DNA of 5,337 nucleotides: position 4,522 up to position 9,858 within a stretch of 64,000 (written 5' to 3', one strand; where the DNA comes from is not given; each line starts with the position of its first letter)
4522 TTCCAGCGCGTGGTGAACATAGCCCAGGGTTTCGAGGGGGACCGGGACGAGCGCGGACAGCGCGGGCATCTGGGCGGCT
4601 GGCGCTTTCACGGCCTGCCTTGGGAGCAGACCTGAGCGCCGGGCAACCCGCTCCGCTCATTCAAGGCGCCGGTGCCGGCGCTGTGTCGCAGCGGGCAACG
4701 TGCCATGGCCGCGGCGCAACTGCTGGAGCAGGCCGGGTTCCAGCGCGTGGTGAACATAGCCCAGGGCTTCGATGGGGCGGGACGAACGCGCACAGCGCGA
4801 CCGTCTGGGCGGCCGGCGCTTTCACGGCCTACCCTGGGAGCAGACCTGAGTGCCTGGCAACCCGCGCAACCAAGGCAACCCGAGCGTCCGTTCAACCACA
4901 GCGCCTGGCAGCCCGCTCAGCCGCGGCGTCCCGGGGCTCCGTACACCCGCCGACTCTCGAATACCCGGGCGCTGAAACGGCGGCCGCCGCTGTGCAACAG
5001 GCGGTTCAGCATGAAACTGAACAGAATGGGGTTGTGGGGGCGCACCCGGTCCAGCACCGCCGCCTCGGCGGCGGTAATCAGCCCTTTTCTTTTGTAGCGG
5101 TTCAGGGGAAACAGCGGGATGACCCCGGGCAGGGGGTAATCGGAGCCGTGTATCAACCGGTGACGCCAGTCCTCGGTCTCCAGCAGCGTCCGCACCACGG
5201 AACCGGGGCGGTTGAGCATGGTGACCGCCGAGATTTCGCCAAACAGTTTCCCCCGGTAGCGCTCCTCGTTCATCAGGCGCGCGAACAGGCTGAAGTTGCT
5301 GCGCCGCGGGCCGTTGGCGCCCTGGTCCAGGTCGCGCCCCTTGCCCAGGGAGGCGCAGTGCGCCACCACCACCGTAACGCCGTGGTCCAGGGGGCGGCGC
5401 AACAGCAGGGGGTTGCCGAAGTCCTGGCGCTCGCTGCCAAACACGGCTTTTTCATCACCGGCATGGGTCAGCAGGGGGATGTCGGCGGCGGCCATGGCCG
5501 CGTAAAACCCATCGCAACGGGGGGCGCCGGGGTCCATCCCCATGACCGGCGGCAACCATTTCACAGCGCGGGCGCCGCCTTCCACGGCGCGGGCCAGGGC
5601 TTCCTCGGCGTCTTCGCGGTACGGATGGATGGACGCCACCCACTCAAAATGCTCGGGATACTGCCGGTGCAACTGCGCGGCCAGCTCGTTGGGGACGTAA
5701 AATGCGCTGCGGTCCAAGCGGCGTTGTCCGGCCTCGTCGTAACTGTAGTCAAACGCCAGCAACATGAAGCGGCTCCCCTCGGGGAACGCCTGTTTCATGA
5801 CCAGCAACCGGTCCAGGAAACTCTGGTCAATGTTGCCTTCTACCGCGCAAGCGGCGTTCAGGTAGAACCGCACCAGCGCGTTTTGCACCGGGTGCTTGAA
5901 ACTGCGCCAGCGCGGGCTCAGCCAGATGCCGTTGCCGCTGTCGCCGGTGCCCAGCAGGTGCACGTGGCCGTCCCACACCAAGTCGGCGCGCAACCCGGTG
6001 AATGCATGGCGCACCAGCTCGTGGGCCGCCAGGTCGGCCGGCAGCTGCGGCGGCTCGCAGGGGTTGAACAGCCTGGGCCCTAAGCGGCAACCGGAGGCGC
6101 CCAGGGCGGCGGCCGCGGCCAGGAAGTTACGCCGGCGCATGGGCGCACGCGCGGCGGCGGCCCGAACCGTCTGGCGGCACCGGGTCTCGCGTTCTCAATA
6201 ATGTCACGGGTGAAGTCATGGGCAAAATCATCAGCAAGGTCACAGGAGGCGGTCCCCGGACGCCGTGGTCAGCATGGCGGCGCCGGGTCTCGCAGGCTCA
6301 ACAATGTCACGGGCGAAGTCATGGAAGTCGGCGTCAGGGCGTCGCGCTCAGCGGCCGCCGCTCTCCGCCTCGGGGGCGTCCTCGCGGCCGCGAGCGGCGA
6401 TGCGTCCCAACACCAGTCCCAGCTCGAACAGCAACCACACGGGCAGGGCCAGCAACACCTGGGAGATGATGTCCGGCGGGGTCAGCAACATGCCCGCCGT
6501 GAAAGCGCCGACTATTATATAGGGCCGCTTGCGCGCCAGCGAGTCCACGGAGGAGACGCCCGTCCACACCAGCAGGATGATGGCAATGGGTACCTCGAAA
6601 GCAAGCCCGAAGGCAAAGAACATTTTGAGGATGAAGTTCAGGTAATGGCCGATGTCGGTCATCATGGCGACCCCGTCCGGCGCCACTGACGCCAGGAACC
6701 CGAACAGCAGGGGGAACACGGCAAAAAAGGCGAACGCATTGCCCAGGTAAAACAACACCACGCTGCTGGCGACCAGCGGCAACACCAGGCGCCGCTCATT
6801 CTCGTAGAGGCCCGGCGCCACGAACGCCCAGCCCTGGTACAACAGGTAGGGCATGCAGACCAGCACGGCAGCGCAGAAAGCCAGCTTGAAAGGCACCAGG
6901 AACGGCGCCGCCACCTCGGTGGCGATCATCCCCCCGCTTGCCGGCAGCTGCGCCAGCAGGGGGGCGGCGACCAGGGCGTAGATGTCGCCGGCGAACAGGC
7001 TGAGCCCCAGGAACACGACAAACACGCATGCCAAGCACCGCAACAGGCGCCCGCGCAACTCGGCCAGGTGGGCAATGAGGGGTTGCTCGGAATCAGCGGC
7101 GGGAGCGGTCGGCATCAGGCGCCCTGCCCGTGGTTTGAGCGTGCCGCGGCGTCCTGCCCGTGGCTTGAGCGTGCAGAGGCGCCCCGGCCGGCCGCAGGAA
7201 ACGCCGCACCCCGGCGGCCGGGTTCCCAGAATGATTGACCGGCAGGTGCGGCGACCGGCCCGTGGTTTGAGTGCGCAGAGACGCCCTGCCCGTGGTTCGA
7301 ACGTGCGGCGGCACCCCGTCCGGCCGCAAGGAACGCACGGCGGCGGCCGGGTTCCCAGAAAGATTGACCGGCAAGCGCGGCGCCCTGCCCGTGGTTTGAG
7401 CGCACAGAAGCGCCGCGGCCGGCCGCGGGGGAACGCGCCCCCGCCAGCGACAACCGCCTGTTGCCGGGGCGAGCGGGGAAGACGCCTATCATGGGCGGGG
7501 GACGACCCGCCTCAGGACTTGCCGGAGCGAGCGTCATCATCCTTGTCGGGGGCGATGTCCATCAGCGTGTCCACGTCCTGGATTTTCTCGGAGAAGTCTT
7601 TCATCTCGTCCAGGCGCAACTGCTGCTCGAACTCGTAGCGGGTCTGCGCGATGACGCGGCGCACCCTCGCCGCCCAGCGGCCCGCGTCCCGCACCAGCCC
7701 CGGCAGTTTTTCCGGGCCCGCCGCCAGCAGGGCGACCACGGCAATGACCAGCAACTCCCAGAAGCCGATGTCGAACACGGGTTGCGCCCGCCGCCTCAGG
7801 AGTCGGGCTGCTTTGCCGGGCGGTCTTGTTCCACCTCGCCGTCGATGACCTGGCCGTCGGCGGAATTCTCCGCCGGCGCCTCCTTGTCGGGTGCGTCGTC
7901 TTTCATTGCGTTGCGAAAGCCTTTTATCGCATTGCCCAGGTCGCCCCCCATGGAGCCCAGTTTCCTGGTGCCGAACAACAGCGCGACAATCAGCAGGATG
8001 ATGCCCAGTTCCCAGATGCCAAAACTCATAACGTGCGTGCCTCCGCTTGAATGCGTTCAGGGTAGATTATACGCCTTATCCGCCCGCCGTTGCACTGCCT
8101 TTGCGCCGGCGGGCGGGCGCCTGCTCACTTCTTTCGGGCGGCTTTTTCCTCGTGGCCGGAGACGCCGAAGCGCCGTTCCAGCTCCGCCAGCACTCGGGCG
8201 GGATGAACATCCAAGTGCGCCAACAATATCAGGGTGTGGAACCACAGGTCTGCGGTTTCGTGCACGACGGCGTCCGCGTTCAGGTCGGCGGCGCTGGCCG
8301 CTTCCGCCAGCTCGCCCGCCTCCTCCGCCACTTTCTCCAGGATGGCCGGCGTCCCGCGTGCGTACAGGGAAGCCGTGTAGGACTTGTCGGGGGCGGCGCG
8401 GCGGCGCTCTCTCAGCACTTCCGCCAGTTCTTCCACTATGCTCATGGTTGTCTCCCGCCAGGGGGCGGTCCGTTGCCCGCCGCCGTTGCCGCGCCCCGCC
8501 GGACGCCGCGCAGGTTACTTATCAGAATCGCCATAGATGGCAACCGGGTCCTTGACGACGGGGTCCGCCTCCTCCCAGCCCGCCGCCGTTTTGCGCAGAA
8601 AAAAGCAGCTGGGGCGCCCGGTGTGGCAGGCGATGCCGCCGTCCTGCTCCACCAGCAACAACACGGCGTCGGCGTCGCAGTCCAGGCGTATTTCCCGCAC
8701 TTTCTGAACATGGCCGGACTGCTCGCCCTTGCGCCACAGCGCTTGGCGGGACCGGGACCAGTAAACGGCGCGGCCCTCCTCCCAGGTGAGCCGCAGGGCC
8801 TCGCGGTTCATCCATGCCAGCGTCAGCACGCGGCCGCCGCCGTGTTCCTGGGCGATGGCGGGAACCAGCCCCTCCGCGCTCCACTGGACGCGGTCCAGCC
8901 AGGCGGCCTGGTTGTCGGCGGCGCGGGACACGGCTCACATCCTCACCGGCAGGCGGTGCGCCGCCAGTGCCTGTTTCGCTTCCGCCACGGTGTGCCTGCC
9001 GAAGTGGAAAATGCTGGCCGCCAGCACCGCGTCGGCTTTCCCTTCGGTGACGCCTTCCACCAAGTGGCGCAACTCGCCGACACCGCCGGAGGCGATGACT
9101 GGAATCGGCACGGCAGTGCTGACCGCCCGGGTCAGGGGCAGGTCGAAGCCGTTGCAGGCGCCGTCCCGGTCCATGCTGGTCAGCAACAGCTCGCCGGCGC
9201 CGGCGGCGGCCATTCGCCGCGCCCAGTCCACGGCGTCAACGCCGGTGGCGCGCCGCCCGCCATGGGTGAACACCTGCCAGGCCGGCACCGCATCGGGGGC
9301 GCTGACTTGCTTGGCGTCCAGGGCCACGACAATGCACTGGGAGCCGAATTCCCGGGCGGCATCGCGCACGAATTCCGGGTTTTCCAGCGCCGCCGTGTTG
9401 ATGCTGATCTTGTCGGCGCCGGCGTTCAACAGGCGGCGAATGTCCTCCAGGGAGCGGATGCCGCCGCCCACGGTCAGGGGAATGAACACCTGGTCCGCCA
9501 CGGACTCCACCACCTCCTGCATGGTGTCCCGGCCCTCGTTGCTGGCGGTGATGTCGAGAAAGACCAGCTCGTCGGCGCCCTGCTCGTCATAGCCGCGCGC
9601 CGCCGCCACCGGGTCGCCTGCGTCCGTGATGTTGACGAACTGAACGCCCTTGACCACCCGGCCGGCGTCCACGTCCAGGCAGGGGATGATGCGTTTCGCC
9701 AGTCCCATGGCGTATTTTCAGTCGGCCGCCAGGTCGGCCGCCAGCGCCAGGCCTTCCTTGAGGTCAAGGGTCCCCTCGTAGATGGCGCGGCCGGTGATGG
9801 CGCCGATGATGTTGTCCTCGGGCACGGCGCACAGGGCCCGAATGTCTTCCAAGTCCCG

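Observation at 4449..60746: Recurrent tandem duplication of gene boundaries across the window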

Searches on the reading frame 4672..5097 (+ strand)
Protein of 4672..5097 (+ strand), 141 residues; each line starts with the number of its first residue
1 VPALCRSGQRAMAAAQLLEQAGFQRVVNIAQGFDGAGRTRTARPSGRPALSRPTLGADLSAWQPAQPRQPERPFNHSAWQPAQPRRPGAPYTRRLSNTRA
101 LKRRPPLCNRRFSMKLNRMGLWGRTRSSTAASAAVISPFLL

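Call 5: search_protein_families(library=ncbifam, proteins=[window:4672-5097:+])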
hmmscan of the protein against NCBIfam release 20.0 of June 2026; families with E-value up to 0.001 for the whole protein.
window:4672-5097:+ (141 aa): 1 family
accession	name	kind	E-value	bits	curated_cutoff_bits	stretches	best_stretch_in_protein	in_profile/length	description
NF006444.0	PRK08762.1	equivalog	0.00041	19.1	449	1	4-35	75-106/387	molybdopterin-synthase adenylyltransferase MoeB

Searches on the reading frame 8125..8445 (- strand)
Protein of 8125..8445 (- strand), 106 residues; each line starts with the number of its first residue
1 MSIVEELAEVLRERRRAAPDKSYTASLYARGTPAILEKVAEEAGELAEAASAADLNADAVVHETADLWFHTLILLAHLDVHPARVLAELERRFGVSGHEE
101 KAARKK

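Call 42: search_protein_families(library=pfam, max_evalue=0.00001, proteins=[window:8125-8445:-])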
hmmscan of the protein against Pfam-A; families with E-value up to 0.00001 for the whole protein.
window:8125-8445:- (106 aa): 1 family
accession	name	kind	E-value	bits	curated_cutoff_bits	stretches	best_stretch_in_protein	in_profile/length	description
PF01503.22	PRA-PH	-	4.3e-18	66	21.3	1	4-92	1-85/86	Phosphoribosyl-ATP pyrophosphohydrolase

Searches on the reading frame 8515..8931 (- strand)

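Call 42: search_protein_families(library=pfam, max_evalue=0.00001, proteins=[window:8515-8931:-])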
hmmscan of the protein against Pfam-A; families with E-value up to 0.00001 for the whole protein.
window:8515-8931:- (138 aa): 1 family
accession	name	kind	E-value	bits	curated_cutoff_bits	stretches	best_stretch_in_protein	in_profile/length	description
PF01502.23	PRA-CH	-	2.1e-34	117.6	27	1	38-111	2-74/74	Phosphoribosyl-AMP cyclohydrolase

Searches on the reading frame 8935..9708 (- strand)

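Call 42: search_protein_families(library=pfam, max_evalue=0.00001, proteins=[window:8935-9708:-])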
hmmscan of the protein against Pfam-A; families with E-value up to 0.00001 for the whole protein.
window:8935-9708:- (257 aa): 3 families
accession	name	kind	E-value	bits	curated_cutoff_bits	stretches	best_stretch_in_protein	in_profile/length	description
PF00977.27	His_biosynth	-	5.1e-87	291.5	23.6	1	6-239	1-227/228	Histidine biosynthesis protein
PF01207.24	Dus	-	2.6e-07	30.5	20.4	0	66-116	175-226/311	Dihydrouridine synthase (Dus)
PF03060.21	NMO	-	1.3e-06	28.5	28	0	57-108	176-226/331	Nitronate monooxygenase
